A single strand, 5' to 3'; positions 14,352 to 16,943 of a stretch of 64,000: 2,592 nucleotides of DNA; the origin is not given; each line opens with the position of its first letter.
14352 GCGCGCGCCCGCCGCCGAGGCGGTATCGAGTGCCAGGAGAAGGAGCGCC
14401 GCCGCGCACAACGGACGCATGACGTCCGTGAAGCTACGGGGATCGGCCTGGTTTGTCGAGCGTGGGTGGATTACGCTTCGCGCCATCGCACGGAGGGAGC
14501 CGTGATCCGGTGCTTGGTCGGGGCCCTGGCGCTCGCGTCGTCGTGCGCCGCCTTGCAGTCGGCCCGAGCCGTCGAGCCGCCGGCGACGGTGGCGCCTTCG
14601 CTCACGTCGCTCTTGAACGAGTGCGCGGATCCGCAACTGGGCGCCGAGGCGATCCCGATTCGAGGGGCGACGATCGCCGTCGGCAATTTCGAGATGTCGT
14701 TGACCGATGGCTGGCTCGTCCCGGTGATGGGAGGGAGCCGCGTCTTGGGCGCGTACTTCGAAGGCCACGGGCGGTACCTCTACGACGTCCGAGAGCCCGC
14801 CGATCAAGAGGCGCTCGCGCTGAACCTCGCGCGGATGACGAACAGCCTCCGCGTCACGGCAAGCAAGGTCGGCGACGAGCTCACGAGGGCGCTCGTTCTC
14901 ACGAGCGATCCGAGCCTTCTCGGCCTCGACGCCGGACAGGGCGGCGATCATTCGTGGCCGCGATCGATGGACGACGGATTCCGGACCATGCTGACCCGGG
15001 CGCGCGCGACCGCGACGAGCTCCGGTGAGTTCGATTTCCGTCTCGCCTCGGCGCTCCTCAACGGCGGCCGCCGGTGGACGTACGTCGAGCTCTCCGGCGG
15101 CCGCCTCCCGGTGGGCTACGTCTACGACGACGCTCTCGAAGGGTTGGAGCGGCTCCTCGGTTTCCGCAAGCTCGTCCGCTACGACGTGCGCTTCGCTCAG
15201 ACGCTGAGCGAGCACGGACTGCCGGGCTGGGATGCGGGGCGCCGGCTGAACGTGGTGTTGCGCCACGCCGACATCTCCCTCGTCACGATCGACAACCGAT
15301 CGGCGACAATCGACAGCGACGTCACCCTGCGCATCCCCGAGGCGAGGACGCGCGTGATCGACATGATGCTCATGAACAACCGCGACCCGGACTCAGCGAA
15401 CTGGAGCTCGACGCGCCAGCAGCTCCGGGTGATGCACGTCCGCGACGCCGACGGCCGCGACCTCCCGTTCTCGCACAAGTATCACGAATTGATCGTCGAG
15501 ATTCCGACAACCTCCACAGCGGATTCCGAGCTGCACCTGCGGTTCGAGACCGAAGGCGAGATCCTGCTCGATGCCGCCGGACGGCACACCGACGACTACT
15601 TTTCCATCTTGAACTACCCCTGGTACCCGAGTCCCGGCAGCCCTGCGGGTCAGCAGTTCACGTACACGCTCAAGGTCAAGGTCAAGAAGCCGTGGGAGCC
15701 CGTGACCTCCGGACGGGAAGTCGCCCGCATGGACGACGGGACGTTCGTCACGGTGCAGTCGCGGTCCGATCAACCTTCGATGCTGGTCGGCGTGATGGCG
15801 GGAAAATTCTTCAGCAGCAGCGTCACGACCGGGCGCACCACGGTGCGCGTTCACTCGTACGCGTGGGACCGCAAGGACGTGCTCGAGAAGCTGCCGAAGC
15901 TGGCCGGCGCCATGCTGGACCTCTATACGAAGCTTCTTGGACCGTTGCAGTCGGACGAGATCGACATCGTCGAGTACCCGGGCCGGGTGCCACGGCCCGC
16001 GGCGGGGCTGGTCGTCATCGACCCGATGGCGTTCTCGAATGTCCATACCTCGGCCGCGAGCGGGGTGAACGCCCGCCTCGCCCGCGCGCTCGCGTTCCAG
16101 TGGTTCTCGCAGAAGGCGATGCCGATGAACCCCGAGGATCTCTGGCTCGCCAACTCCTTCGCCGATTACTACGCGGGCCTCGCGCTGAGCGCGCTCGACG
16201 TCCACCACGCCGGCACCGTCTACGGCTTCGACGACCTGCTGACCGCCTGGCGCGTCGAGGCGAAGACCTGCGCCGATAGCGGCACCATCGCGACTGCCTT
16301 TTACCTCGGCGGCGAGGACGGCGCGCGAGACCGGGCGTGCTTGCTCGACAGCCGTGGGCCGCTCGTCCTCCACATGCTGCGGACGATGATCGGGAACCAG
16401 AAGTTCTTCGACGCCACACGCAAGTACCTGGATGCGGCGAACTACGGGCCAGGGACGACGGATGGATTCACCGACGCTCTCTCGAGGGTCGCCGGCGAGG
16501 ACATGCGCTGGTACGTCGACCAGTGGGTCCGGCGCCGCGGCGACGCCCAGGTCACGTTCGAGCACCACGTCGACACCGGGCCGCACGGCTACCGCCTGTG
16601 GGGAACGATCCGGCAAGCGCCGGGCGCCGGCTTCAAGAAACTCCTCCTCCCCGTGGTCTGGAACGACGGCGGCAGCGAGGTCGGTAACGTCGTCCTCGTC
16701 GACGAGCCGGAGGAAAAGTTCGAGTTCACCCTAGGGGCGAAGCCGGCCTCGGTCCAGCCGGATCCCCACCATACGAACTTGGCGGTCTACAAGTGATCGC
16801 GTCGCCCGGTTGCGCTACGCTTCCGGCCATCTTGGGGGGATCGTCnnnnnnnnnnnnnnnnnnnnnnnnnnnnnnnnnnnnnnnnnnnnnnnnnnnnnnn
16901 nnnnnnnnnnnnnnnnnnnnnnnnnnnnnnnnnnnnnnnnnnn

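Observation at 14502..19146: Tandem M1-peptidase paralogs: upstream copy has lost every catalytic/zinc residue, downstream copy is intact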

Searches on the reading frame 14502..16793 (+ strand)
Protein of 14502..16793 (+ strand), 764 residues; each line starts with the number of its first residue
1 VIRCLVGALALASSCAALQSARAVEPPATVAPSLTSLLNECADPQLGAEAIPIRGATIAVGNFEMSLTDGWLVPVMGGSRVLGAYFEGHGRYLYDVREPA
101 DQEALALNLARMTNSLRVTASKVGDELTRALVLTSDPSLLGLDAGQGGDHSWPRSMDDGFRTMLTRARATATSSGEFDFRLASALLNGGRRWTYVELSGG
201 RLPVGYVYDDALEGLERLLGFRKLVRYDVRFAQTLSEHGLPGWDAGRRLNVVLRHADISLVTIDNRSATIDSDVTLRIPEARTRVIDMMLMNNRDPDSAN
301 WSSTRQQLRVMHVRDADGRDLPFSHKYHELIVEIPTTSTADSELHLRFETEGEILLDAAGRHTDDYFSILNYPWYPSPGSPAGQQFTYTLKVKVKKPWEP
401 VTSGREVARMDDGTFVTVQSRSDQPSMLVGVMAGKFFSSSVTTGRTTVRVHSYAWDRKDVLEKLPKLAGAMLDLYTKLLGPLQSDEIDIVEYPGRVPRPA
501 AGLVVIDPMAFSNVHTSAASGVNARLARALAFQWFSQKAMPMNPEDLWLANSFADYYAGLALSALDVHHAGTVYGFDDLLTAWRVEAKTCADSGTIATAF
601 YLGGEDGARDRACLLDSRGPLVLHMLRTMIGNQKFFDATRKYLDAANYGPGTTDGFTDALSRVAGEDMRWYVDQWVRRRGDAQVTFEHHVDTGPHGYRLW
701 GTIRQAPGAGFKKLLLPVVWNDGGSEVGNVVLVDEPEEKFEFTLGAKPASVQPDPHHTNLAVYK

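Call 8: search_protein_families(library=pfam, proteins=[window:14502-16793:+], max_evalue=0.1)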
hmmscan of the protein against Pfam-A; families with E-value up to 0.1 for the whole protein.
window:14502-16793:+ (764 aa): 1 family
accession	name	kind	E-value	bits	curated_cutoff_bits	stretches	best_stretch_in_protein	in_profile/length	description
PF01433.26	Peptidase_M1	-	1.4e-08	35.1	27.7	1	521-675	66-218/218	Peptidase family M1 domain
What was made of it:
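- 14502..16796 (+): Copy 1: a secreted, catalytically dead M1-fold protein (pseudopeptidase) of 764 aa. Approximate regions: signal peptide aa 1-23; extra N-terminal alpha/beta domain aa 30-190; M1 domain I aa 191-455; thermolysin-like domain aa 456-680; beta-sandwich domain III aa 681-764. There is no helical domain IV. Pfam PF01433, 35.1 bits (call 8).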

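Call 9: search_protein_families(library=ncbifam, proteins=[window:14502-16793:+], max_evalue=0.1)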
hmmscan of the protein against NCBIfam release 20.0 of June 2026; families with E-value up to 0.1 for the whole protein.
window:14502-16793:+ (764 aa): 2 families
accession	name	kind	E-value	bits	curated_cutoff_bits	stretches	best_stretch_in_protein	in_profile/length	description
TIGR02412.1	pepN_strep_liv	equivalog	2e-10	39.7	591.2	1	525-692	290-455/832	aminopeptidase N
TIGR02414.1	pepN_proteo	equivalog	8.7e-06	24.2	718.2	1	618-705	377-461/868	aminopeptidase N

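Call 10: find_homologous_proteins(query=window:14502-16793:+, max_evalue=1e-10)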
Query window:14502-16793:+ (764 aa): 26 proteins with E <= 1e-10 among 8000 candidates.
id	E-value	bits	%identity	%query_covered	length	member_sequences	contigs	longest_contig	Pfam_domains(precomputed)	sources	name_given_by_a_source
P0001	0.0e+0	1758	100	100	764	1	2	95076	PF01433.27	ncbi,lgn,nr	ncbi:MAG TPA: M1 family aminopeptidase [Candidatus Polarisedimenticolaceae bacterium]|nr:M1 family a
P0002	6.4e-266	902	54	99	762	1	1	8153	PF01433.27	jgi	jgi:hypothetical protein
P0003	1.3e-258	878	54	100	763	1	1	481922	PF01433.27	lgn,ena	-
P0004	6.4e-253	859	52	99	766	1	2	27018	PF01433.27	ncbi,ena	-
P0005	1.0e-247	842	51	98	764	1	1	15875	PF01433.27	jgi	-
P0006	1.0e-242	826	51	99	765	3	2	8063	PF01433.27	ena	-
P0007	8.9e-240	816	50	97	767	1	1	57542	PF01433.27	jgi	-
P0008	4.1e-238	810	50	97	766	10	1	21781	PF01433.27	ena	-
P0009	4.2e-235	800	50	99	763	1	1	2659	PF01433.27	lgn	-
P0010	1.8e-231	788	49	96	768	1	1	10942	PF01433.27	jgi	jgi:hypothetical protein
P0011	1.9e-231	788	49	100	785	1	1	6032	PF01433.27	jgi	jgi:hypothetical protein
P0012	1.6e-224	766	49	97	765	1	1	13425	PF01433.27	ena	-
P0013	5.3e-221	754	48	99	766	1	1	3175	PF01433.27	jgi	jgi:hypothetical protein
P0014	3.9e-217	741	48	100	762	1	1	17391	PF01433.27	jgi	jgi:hypothetical protein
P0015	2.1e-210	719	47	100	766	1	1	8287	PF01433.27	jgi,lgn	-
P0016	1.2e-207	710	47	96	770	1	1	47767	PF01433.27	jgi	jgi:hypothetical protein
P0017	3.6e-198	678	44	97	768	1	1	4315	PF01433.27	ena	-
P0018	2.1e-196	672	44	96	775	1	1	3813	PF01433.27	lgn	-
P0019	2.7e-196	672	45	96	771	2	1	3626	PF01433.27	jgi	jgi:hypothetical protein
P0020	1.8e-188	646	56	67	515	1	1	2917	PF01433.27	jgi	jgi:aminopeptidase N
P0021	1.7e-137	478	38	94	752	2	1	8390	PF01433.27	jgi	jgi:hypothetical protein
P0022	1.7e-132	461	34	98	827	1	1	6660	PF01433.27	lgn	-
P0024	1.5e-113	399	35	95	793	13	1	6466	PF01433.27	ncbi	ncbi:MAG: M1 family aminopeptidase [Candidatus Polarisedimenticolia bacterium]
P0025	4.8e-75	271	29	100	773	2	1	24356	PF01433.27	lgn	-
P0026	3.6e-12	63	24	52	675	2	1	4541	PF09976.16,PF13414.13,PF00515.35,PF13424.13,PF13432.13,PF13181.13,PF01433.27,PF07719.24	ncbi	-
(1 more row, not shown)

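Call 14: find_encoding_contigs(protein=P0003, flank=8000, max_places=2)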
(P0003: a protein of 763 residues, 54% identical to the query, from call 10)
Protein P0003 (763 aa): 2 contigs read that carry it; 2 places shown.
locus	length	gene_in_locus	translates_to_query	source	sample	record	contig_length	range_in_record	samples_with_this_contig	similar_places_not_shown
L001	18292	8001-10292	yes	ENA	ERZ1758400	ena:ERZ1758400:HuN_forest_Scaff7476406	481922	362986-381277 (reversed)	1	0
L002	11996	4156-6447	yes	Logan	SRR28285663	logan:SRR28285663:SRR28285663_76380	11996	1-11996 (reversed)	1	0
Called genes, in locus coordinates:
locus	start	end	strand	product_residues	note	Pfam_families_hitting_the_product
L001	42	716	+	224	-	-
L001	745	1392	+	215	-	PF03473:MOSC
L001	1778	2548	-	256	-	-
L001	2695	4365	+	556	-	PF13522:GATase_6, PF13537:GATase_7, PF12481:DUF3700, PF00733:Asn_synthase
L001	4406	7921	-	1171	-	PF03150:CCP_MauG (faint)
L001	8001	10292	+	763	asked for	PF01433:Peptidase_M1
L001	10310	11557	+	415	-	PF00109:ketoacyl-synt, PF00108:Thiolase_N (weak), PF02801:Ketoacyl-synt_C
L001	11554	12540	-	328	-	PF01073:3Beta_HSD, PF01370:Epimerase, PF04321:RmlD_sub_bind, PF05368:NmrA, PF16363:GDP_Man_Dehyd, PF13460:NAD_binding_10, PF07993:NAD_binding_4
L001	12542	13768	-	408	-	-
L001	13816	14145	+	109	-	PF13620:CarboxypepD_reg, PF13715:CarbopepD_reg_2 (weak)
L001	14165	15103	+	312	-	-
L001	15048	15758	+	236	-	PF13649:Methyltransf_25 (weak), PF13847:Methyltransf_31 (weak)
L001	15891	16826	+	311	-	PF02129:Peptidase_S15, PF12697:Abhydrolase_6 (weak), PF00561:Abhydrolase_1 (faint), PF01738:DLH (faint), PF12146:Hydrolase_4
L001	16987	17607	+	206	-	-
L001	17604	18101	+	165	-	PF00583:Acetyltransf_1, PF13673:Acetyltransf_10 (weak), PF13508:Acetyltransf_7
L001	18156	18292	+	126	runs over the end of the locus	PF07883:Cupin_2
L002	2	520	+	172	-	?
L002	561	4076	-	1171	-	PF03150:CCP_MauG (faint)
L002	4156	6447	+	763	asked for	PF01433:Peptidase_M1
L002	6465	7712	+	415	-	PF00109:ketoacyl-synt, PF00108:Thiolase_N (weak), PF02801:Ketoacyl-synt_C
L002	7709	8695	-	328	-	PF01073:3Beta_HSD, PF01370:Epimerase, PF04321:RmlD_sub_bind, PF05368:NmrA, PF16363:GDP_Man_Dehyd, PF13460:NAD_binding_10, PF07993:NAD_binding_4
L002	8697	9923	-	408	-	-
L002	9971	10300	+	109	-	PF13620:CarboxypepD_reg, PF13715:CarbopepD_reg_2 (weak)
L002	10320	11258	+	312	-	-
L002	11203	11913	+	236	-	PF13649:Methyltransf_25 (weak), PF13847:Methyltransf_31 (weak)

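Call 15: find_encoding_contigs(protein=P0007, flank=8000, max_places=2)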
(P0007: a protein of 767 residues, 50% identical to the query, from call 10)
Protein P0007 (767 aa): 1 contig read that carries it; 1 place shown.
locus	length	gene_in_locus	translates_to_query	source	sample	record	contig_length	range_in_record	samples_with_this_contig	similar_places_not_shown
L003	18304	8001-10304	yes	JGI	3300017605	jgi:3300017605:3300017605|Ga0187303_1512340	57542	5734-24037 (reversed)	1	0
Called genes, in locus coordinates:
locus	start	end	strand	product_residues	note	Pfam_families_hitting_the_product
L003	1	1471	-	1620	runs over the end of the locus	PF00069:Pkinase, PF07714:PK_Tyr_Ser-Thr, PF01590:GAF, PF13185:GAF_2, PF13492:GAF_3, PF00158:Sigma54_activat, PF14532:Sigma54_activ_2, PF25601:AAA_lid_14, +1 more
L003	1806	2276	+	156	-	-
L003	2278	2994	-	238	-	-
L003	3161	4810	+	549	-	PF13522:GATase_6, PF13537:GATase_7, PF12481:DUF3700, PF00733:Asn_synthase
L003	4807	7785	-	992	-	PF05170:AsmA (faint), PF05359:DUF748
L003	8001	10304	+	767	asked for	PF01433:Peptidase_M1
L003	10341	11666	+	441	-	PF00109:ketoacyl-synt, PF00108:Thiolase_N (weak), PF02801:Ketoacyl-synt_C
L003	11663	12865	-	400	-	-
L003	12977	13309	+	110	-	-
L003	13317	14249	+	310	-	-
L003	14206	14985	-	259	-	PF17131:TP_0789-like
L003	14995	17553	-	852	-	PF12704:MacB_PCD, PF02687:FtsX, PF12704:MacB_PCD, PF02687:FtsX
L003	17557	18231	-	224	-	PF00005:ABC_tran, PF13304:AAA_21 (faint)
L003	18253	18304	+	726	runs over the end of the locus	PF13519:VWA_2 (weak)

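Call 16: find_related_loci(query=A1, collection=genome_contigs, flank=10000)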
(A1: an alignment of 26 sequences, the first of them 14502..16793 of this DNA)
Query A1 (764 aa) in genome_contigs; peptide patterns used: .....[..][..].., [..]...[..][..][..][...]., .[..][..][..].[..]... (x = any residue, [..] = any of these).
600 stretches matched a pattern (row limit reached: there are more); 413 encode a relative of the query (tblastn E <= 1e-3); the best 80 are kept; 80 distinct loci.
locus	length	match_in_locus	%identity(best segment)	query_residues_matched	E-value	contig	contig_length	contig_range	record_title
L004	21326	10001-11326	24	317-756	1e-20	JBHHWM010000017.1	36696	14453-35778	MAG: Rhodothermales bacterium isolate S.2_sp2_bin.19 NODE_122_length_36696_cov_12.148085, whole genome shotgun sequence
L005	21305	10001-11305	22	317-756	1e-19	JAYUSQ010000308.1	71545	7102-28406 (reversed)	MAG: Acidobacteriota bacterium isolate GL117_UP_metabat_70 GL117_UP_metabat_70_307, whole genome shotgun sequence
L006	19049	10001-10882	27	374-679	4e-19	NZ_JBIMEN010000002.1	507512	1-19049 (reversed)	Corynebacterium sp. L4757 Scaffold2_1, whole genome shotgun sequence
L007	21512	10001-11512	23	308-755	6e-19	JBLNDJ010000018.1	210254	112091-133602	MAG: Acidobacteriota bacterium isolate MAG102 PRJNA950955_bin11_renamed_17, whole genome shotgun sequence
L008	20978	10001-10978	26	401-720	3e-18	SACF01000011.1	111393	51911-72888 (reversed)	MAG: Alphaproteobacteria bacterium isolate INTA.CYC.164 contig-100_81, whole genome shotgun sequence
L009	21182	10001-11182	24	374-764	2e-17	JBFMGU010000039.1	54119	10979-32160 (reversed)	MAG: Myxococcota bacterium isolate MAG305 MAG305_39, whole genome shotgun sequence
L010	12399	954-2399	24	296-761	3e-17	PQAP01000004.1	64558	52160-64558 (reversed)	MAG: candidate division GN15 bacterium isolate FeB_12 scaffold4, whole genome shotgun sequence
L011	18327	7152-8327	24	370-758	9e-17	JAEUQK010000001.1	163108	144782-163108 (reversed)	MAG: Blastocatellia bacterium isolate new MAG-249 k141_2906928, whole genome shotgun sequence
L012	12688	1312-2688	22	306-736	7e-17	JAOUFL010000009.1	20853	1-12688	MAG: Candidatus Zixiibacteriota bacterium isolate 4_1_July_SF_Bin42 4_1_July_SF_Bin42_scaffold_1010_c1, whole genome sho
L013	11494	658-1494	23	468-756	8e-17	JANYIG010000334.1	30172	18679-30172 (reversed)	MAG: Candidatus Kapaibacterium sp. isolate GL140_2_metabinner_24 GL140_2_k141_1954978, whole genome shotgun sequence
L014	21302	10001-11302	22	316-755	1e-16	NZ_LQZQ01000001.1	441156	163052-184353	Roseivirga ehrenbergii strain KMM 6017 RE_R1_contig_1, whole genome shotgun sequence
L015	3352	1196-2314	24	372-755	9e-17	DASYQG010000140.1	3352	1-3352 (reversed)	MAG TPA_asm: Chitinophagaceae bacterium isolate SMAG_U4479 k141_2025753, whole genome shotgun sequence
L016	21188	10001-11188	21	355-755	3e-16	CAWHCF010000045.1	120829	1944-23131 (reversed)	MAG: uncultured Acidobacteriota bacterium isolate MFD00962.bin.2.24 genome assembly, contig: contig_86451, whole genome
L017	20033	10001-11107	22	374-755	4e-16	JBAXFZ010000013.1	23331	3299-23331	MAG: Bacteroidota bacterium isolate ELA284 MAG284_13, whole genome shotgun sequence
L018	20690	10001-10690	26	521-760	7e-16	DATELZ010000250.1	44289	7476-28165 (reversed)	MAG TPA_asm: Pyrinomonadaceae bacterium isolate SMAG_U8929 k141_1009376, whole genome shotgun sequence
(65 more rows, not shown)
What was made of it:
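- Tried and rejected: Genome scan for relatives (call 16).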

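Call 18: find_encoding_contigs(protein=P0011, flank=8000, max_places=2)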
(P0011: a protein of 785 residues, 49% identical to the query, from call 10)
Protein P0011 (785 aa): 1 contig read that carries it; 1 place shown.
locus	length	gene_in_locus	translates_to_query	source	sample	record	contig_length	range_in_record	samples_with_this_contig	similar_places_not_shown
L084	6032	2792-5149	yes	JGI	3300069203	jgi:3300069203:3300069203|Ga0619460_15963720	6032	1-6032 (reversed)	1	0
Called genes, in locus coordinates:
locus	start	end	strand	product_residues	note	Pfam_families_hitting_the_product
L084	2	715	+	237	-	?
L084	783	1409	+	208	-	-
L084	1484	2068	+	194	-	PF05685:Uma2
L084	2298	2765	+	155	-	PF01850:PIN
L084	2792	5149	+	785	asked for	PF01433:Peptidase_M1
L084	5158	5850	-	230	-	PF13367:PrsW-protease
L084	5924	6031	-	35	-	?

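Call 19: find_encoding_contigs(protein=P0014, flank=8000, max_places=2)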
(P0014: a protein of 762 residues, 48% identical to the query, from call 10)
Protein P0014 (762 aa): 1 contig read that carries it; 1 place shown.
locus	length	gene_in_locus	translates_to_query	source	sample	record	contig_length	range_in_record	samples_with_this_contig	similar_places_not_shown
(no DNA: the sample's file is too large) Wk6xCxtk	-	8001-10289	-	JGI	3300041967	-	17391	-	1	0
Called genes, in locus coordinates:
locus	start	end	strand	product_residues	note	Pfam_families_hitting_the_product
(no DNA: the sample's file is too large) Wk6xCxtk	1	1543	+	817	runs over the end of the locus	PF01315:Ald_Xan_dh_C, PF02738:MoCoBD_1, PF20256:MoCoBD_2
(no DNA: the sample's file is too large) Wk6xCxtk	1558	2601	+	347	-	PF00941:FAD_binding_5, PF03450:CO_deh_flav_C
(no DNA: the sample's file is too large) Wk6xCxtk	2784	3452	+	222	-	PF01370:Epimerase (weak), PF13460:NAD_binding_10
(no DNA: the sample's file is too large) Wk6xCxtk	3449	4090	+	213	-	PF03473:MOSC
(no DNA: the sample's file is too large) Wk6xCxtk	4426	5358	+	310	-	PF13472:Lipase_GDSL_2 (weak)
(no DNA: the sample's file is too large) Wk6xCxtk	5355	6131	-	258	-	-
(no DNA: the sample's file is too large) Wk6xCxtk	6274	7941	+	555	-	PF13522:GATase_6, PF13537:GATase_7, PF12481:DUF3700, PF00733:Asn_synthase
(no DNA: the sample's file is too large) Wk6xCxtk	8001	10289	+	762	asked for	PF01433:Peptidase_M1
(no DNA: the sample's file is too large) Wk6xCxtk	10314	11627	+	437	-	-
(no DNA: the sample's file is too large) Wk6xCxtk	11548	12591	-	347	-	?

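Call 20: find_encoding_contigs(protein=P0012, flank=8000, max_places=2)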
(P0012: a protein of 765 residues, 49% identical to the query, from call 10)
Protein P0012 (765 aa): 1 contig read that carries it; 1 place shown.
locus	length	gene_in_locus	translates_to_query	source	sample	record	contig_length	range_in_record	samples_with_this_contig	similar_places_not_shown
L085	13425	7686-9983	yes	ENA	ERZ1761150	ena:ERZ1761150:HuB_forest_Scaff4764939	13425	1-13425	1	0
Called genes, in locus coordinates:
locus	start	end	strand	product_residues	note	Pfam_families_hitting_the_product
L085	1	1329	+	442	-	?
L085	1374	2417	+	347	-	PF00941:FAD_binding_5, PF03450:CO_deh_flav_C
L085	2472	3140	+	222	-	PF13460:NAD_binding_10 (weak)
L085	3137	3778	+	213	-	PF03473:MOSC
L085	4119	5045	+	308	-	PF00657:Lipase_GDSL (weak), PF13472:Lipase_GDSL_2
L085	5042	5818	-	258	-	-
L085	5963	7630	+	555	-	PF13522:GATase_6, PF13537:GATase_7, PF12481:DUF3700, PF00733:Asn_synthase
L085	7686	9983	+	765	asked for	PF01433:Peptidase_M1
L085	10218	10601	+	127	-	PF05239:PRC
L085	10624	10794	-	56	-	-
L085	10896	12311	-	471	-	PF00069:Pkinase, PF01636:APH (faint), PF07714:PK_Tyr_Ser-Thr, PF03109:ABC1 (weak)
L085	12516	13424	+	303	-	?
